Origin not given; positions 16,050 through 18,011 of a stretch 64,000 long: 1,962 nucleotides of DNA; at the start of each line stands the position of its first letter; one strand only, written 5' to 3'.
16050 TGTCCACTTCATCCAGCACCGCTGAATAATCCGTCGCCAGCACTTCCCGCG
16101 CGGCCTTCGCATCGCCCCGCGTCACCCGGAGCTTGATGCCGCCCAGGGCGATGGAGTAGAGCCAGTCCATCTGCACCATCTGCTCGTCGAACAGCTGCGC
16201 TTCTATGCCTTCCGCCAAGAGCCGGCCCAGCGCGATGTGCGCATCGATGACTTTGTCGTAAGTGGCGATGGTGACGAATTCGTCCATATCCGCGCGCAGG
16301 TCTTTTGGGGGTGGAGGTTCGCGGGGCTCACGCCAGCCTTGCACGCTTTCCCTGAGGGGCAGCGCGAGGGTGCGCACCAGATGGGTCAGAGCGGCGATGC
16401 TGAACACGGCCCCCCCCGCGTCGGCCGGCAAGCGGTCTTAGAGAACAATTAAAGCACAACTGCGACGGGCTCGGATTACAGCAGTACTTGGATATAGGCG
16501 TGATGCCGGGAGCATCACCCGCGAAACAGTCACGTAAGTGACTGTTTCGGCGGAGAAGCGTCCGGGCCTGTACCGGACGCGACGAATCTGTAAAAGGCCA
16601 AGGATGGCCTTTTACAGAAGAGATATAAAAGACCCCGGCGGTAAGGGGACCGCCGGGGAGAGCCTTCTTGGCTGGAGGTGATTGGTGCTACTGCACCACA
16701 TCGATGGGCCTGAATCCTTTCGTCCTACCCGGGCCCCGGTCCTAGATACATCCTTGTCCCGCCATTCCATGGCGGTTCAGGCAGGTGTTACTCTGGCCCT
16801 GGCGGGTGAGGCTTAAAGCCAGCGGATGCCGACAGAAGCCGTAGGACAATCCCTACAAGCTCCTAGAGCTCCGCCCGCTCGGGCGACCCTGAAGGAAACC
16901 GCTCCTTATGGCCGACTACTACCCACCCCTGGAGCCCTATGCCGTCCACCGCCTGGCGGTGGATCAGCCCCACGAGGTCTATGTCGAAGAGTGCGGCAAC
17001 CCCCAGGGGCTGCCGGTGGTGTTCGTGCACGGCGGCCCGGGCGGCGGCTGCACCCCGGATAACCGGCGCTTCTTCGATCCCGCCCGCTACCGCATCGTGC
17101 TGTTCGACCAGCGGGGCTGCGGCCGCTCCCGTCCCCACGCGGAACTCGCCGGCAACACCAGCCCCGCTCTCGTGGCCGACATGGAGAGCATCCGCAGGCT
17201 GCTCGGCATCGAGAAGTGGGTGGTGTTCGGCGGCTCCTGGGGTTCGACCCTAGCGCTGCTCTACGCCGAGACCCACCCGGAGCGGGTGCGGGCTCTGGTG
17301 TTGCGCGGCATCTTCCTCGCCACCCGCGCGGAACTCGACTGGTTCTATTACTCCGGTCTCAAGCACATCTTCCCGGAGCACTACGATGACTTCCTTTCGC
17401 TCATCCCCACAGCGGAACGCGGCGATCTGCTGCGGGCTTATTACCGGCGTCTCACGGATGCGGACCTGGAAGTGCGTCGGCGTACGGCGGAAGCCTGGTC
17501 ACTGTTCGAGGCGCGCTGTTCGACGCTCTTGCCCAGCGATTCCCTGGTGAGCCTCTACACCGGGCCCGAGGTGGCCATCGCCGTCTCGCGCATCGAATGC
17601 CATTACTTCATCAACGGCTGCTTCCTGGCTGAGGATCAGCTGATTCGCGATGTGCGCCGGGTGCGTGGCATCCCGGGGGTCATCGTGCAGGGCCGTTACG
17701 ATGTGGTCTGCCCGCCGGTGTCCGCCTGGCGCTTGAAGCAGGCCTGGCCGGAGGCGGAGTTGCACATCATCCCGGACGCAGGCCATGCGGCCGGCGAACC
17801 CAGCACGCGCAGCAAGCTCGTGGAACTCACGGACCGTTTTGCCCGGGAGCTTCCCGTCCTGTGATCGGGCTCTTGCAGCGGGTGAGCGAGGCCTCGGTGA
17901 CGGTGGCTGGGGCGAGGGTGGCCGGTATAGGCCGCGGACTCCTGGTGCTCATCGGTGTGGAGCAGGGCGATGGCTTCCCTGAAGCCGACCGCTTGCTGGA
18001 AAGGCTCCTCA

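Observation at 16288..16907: Hairpin-dense 620-bp divergent intergenic region with a strand-switching GGA bias and an orphan terminator: candidate CsrA/RsmA-titrating sRNA locus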

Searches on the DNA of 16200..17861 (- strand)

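Call 6: search_rna_families(source=window, start=16200, end=17000, threshold=evalue, max_evalue=10, show_alignments=3)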
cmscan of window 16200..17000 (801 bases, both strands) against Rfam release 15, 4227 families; matches with E-value up to 10: 4.
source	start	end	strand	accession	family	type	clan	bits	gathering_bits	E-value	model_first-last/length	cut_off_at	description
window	16625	16676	-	RF02837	anti-hemB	Gene; sRNA;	-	17.7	49.5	0.18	1-81/81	no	Burkholderia RNA 7 (anti-hemB)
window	16550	16629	+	RF01740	gyrA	Cis-reg;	-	14.6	45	2.1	1-88/88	no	gyrA RNA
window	16816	16905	-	RF02246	Six3os1_1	Gene; lncRNA;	-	13.5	50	2.4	1-87/87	no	Six3os1 conserved region 1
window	16503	16637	+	RF00234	glmS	Cis-reg; riboswitch;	-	11.9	37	3.7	1-167/167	no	glmS glucosamine-6-phosphate activated ribozyme aptamer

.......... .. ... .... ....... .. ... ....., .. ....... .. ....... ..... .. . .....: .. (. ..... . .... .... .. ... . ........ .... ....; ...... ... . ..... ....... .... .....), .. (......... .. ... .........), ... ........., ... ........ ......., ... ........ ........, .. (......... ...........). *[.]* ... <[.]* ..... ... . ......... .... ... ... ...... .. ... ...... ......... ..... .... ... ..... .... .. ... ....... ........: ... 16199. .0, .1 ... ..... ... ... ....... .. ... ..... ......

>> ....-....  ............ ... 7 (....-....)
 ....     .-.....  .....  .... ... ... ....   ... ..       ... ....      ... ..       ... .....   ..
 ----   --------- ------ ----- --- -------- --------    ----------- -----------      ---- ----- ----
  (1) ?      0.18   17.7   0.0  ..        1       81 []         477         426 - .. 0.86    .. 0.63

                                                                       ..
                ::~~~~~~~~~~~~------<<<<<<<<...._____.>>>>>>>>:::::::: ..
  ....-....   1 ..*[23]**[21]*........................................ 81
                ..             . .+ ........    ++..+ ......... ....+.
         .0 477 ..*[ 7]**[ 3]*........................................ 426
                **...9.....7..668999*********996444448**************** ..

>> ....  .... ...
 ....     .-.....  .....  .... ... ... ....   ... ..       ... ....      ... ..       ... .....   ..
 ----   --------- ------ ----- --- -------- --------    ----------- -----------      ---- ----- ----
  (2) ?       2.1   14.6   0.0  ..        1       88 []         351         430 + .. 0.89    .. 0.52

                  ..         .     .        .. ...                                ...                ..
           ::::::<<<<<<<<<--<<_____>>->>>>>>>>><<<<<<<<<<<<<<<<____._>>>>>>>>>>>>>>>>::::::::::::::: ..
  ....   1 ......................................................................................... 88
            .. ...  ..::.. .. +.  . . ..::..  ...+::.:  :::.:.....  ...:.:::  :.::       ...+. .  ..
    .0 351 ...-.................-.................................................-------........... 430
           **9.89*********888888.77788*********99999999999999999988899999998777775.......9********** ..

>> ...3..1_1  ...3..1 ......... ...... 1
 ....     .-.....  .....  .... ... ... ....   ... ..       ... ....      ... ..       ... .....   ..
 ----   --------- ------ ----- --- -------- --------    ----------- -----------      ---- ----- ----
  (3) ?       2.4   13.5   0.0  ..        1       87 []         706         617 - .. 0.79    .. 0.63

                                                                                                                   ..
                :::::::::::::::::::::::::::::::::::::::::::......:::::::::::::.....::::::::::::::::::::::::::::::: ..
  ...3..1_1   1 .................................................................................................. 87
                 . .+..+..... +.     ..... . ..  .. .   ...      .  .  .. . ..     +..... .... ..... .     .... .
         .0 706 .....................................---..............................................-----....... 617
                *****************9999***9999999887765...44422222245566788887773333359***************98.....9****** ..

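Call 19: build_rna_model(alignment_id=A2)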
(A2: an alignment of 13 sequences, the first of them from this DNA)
Model R1 built from alignment A2 (13 sequences, 180 columns); structure: RNAalifold consensus.
model positions 168; base pairs 23; branch points 3; effective number of sequences 1.83; information 0.59 bits per position. Calibrated on 0.2 Mb of random sequence (short: E-values are rough).
structure used (alignment columns):
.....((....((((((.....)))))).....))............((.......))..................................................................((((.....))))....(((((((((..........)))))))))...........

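Call 20: search_with_rna_model(model_id=R1, sources=[window, L003, L004, L005, L006, L007, L008, L009, L010, L011, L012, L013, L014, L015, L016, L017, L018, L019, L020, L021, L022, L023, L024, L025, L026, L027, L028, L029, L030, L031, L032, L033, L034, L035, L036, L037, L038, L039, L040, L041, L042, L043, L044, L045, L046, L047, L048, L049, L050, L051, L052, L053, L054, L055, L056, L057, L058, L059, L060, L061, L062, L063, L064, L065, L066, L067, L068, L069, L070, L071, L072, L073, L074, L075, L076, L077, L078, L079, L080, L081, L082], max_evalue=10)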
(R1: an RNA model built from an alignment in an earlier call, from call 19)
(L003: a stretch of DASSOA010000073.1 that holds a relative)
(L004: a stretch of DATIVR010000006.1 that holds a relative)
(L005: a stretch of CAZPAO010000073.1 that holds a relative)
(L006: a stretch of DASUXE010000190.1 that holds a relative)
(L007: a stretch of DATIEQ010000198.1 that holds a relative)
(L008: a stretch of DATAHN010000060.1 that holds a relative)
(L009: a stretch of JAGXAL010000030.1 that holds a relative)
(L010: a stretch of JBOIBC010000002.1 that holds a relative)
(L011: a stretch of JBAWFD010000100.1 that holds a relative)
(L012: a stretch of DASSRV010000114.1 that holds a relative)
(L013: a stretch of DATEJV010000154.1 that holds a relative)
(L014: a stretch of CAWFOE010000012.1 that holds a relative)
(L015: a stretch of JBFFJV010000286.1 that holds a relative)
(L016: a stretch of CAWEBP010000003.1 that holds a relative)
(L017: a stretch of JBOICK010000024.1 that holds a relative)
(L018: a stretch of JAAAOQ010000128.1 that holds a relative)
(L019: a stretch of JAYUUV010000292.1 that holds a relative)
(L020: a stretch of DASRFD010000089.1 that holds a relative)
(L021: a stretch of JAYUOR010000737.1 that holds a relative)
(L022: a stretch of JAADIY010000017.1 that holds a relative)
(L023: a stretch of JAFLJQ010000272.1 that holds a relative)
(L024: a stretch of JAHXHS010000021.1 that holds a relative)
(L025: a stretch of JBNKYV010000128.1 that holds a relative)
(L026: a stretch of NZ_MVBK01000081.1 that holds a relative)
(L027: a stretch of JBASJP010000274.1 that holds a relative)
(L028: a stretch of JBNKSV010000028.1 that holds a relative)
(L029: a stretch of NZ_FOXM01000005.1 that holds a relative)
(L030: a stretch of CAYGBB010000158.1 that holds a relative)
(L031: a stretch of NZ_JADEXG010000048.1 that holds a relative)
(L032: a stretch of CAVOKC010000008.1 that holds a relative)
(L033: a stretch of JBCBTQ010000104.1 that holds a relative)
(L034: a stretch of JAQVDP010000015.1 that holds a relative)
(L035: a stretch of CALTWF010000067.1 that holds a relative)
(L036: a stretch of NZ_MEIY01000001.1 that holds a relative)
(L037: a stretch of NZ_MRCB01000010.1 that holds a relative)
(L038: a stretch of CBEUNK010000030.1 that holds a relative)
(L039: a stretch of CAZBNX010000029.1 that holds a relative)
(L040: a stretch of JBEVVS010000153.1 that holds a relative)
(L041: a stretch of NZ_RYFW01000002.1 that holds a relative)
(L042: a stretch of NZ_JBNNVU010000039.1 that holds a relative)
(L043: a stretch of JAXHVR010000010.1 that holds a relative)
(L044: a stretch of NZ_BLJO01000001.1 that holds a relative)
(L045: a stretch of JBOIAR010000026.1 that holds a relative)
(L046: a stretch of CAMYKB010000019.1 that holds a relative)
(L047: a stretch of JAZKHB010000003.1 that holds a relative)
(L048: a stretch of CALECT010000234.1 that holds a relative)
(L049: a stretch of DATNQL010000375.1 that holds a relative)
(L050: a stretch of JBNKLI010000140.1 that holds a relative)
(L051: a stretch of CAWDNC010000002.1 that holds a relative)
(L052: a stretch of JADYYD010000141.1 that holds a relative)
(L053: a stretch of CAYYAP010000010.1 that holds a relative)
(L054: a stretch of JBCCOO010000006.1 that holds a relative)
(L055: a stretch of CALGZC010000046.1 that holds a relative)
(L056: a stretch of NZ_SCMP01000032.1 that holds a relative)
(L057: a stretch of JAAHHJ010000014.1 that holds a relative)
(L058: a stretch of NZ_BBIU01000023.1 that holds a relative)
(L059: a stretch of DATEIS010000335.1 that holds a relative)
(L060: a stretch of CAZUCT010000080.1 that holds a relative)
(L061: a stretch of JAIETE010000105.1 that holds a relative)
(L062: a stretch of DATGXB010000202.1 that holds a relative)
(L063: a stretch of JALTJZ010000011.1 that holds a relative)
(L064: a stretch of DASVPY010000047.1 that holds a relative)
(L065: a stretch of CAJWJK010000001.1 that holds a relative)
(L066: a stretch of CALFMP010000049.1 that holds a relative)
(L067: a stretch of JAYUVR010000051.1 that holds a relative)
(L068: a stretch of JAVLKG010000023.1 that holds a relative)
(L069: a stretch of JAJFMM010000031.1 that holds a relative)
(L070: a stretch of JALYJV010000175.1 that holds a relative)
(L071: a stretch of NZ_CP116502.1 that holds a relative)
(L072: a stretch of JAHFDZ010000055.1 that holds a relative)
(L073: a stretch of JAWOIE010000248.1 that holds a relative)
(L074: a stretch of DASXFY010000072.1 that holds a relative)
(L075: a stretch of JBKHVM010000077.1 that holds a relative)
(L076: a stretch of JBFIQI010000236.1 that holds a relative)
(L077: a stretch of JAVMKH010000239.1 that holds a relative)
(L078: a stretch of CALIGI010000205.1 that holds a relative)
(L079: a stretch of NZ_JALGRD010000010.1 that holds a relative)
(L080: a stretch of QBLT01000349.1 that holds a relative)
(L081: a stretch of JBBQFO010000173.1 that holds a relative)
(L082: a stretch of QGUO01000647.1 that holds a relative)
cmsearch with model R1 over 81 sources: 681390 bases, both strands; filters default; matches with E-value up to 10: 26.
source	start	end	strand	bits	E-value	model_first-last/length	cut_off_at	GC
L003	3712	3879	-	168.3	1.4e-39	1-168/168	no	0.56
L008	3637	3801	-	164.1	1.6e-38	1-168/168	no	0.61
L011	3707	3869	-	162.2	4.7e-38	1-168/168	no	0.58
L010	3695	3862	-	161.9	5.3e-38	1-168/168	no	0.57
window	16622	16786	-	160.9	9.8e-38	1-168/168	no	0.6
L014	3717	3881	-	160.7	1.1e-37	1-168/168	no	0.61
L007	3405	3570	-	160.4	1.2e-37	1-168/168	no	0.6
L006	3708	3877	-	159.8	1.7e-37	1-168/168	no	0.56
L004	3669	3833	-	155.4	2.2e-36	1-168/168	no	0.63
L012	3726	3885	-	153.1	8.3e-36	1-168/168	no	0.62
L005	295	462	-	152.1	1.4e-35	1-168/168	no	0.61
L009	3672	3833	-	149.1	8.1e-35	1-168/168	no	0.59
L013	3496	3657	-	148.2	1.3e-34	1-168/168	no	0.62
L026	3661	3818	-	31.8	1.1e-05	1-168/168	no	0.65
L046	3467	3640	-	19.2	0.014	1-168/168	no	0.53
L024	3774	3801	+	18.1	0.027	130-157/168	no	0.79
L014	3727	3754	+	16.3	0.078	130-157/168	no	0.79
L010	3705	3731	+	13.8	0.32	130-157/168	no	0.7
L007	3415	3442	+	13.7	0.34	130-157/168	no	0.82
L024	3764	3892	-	13.6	0.35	1-168/168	no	0.54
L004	3679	3707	+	12.3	0.75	130-157/168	no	0.79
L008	3647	3675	+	12.3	0.75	130-157/168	no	0.79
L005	305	333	+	12.3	0.75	130-157/168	no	0.79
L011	3717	3743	+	12.1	0.84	130-157/168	no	0.7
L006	3718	3745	+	11.9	0.93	130-157/168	no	0.79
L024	6435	6459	-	10.7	1.9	132-156/168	no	0.76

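Call 22: search_with_rna_model(model_id=R1, sources=[L083, L084, L085, L086, L087, L088, L089, L090, L091, L092, L093, L094, L095, L096, L097, L098, L099, L100, L101, L102, L103, L104, L105, L106, L107, L108, L109, L110, L111, L112, L113], max_evalue=1)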
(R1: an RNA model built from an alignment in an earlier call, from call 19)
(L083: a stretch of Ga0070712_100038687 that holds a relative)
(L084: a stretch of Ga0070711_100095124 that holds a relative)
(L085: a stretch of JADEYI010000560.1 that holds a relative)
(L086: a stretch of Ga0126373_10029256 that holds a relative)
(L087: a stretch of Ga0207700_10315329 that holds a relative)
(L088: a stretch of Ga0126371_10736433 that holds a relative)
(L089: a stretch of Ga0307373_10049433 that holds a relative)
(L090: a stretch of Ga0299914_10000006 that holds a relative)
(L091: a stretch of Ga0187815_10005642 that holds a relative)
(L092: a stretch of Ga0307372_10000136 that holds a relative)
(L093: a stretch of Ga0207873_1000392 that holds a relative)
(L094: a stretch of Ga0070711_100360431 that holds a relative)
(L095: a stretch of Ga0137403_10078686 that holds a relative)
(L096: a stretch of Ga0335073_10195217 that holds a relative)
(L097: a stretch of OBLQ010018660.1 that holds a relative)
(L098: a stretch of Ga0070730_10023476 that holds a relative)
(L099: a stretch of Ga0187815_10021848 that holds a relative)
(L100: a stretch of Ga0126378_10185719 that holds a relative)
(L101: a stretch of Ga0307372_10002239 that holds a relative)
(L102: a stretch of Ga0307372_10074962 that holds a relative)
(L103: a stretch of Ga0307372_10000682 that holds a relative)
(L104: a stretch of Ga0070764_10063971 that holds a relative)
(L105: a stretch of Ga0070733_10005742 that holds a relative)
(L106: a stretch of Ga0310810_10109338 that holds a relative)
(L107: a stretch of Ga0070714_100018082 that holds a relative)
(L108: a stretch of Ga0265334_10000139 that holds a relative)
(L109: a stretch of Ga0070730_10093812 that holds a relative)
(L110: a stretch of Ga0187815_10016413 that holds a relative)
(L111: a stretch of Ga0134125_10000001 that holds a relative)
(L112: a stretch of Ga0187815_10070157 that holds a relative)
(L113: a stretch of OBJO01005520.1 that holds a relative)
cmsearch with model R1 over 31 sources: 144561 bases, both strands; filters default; matches with E-value up to 1: 46.
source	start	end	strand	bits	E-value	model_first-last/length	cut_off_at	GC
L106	505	669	-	164.1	3.3e-39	1-168/168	no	0.61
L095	2444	2607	-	161.3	1.6e-38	1-168/168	no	0.61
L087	620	783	-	161.1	1.8e-38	1-168/168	no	0.62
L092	1114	1276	+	161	1.9e-38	1-168/168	no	0.6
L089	3999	4160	+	159.3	5e-38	1-168/168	no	0.59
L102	1995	2156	+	159.3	5e-38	1-168/168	no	0.59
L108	1628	1795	+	152.1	3.1e-36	1-168/168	no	0.61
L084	462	626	+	151.6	4e-36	1-168/168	no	0.62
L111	8019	8183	+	151.5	4.3e-36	1-168/168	no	0.63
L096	625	792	-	151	5.9e-36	1-168/168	no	0.61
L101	9922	10083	+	150.6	7.4e-36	1-168/168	no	0.58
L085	6793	6954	+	149.5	1.3e-35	1-168/168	no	0.6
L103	7145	7306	-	149.5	1.3e-35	1-168/168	no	0.6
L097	777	944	+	149.3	1.5e-35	1-168/168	no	0.63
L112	1237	1404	+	149.3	1.5e-35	1-168/168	no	0.6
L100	77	244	-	147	5.7e-35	1-168/168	no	0.61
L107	1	162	-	145.5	1.3e-34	1-165/168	3'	0.64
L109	1006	1171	-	145.3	1.5e-34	1-168/168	no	0.59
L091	3532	3696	-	144.8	2.1e-34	1-168/168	no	0.59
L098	1643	1811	+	143.6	4e-34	1-168/168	no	0.62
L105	5661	5827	+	138.9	5.8e-33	1-168/168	no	0.6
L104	1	157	+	137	1.7e-32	9-168/168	5'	0.61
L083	1888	2053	-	134.5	7.1e-32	1-168/168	no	0.61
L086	1492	1655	+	131.5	4e-31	1-168/168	no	0.6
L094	1015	1171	-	127.9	3.1e-30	13-168/168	5'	0.59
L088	70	233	+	120.8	1.8e-28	1-168/168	no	0.6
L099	2614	2740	-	95.2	4.2e-22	40-168/168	5'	0.61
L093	91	241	-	77.8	8.7e-18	1-168/168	no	0.64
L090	2286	2444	+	71.2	3.7e-16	1-168/168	no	0.62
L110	3140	3208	-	66.9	4.3e-15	95-168/168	5'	0.55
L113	1707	1808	-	48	2.1e-10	49-168/168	5'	0.61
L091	3431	3581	+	17.3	0.0094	1-168/168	no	0.61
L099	2625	2653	+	13.8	0.068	131-157/168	no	0.76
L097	907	934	-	13.7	0.072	130-157/168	no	0.82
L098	1773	1800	-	12.9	0.11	131-157/168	no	0.79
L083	1898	1926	+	12.3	0.16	130-157/168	no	0.79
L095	2454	2482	+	12.3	0.16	130-157/168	no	0.79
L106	515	543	+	12.3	0.16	130-157/168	no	0.79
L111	8145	8173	-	12.3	0.16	130-157/168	no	0.79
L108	1757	1785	-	12.3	0.16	130-157/168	no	0.79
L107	8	36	+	12.2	0.17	130-157/168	no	0.79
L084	588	615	-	12.2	0.17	131-157/168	no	0.82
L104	119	146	-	12.2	0.17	131-157/168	no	0.82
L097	958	986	-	12.1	0.18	129-157/168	no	0.79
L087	56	120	+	9.7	0.71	1-168/168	no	0.62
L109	400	510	-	9.6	0.75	1-168/168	no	0.6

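Call 26: search_rna_families(sources=[L024, L026, L028, L032, L040, L046, L050], threshold=evalue, max_evalue=1, show_alignments=2)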
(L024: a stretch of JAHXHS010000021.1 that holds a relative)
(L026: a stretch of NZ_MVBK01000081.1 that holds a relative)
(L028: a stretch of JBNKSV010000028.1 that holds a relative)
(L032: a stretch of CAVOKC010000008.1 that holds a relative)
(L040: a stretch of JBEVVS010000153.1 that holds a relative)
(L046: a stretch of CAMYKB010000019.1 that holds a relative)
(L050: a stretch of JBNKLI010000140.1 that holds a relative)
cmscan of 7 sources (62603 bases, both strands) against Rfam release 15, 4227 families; matches with E-value up to 1: 5.
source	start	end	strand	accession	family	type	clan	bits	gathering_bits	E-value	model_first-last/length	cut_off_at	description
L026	5390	5466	-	RF03818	MIR7994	Gene; miRNA;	-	33.7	100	0.011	1-90/90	no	MIR7994 microRNA precursor family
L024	7633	7744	-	RF04209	MIR7533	Gene; miRNA;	-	32.7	230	0.01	46-204/249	no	MIR7533 microRNA precursor family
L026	5389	5471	+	RF03818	MIR7994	Gene; miRNA;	-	31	100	0.057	1-90/90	no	MIR7994 microRNA precursor family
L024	7633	7744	+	RF04209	MIR7533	Gene; miRNA;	-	27.9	230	0.15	46-204/249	no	MIR7533 microRNA precursor family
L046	182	229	-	RF02117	FMR1-AS1_1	Gene; lncRNA;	-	26.5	40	0.043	1-56/56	no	FMR1 antisense RNA 1 conserved region 1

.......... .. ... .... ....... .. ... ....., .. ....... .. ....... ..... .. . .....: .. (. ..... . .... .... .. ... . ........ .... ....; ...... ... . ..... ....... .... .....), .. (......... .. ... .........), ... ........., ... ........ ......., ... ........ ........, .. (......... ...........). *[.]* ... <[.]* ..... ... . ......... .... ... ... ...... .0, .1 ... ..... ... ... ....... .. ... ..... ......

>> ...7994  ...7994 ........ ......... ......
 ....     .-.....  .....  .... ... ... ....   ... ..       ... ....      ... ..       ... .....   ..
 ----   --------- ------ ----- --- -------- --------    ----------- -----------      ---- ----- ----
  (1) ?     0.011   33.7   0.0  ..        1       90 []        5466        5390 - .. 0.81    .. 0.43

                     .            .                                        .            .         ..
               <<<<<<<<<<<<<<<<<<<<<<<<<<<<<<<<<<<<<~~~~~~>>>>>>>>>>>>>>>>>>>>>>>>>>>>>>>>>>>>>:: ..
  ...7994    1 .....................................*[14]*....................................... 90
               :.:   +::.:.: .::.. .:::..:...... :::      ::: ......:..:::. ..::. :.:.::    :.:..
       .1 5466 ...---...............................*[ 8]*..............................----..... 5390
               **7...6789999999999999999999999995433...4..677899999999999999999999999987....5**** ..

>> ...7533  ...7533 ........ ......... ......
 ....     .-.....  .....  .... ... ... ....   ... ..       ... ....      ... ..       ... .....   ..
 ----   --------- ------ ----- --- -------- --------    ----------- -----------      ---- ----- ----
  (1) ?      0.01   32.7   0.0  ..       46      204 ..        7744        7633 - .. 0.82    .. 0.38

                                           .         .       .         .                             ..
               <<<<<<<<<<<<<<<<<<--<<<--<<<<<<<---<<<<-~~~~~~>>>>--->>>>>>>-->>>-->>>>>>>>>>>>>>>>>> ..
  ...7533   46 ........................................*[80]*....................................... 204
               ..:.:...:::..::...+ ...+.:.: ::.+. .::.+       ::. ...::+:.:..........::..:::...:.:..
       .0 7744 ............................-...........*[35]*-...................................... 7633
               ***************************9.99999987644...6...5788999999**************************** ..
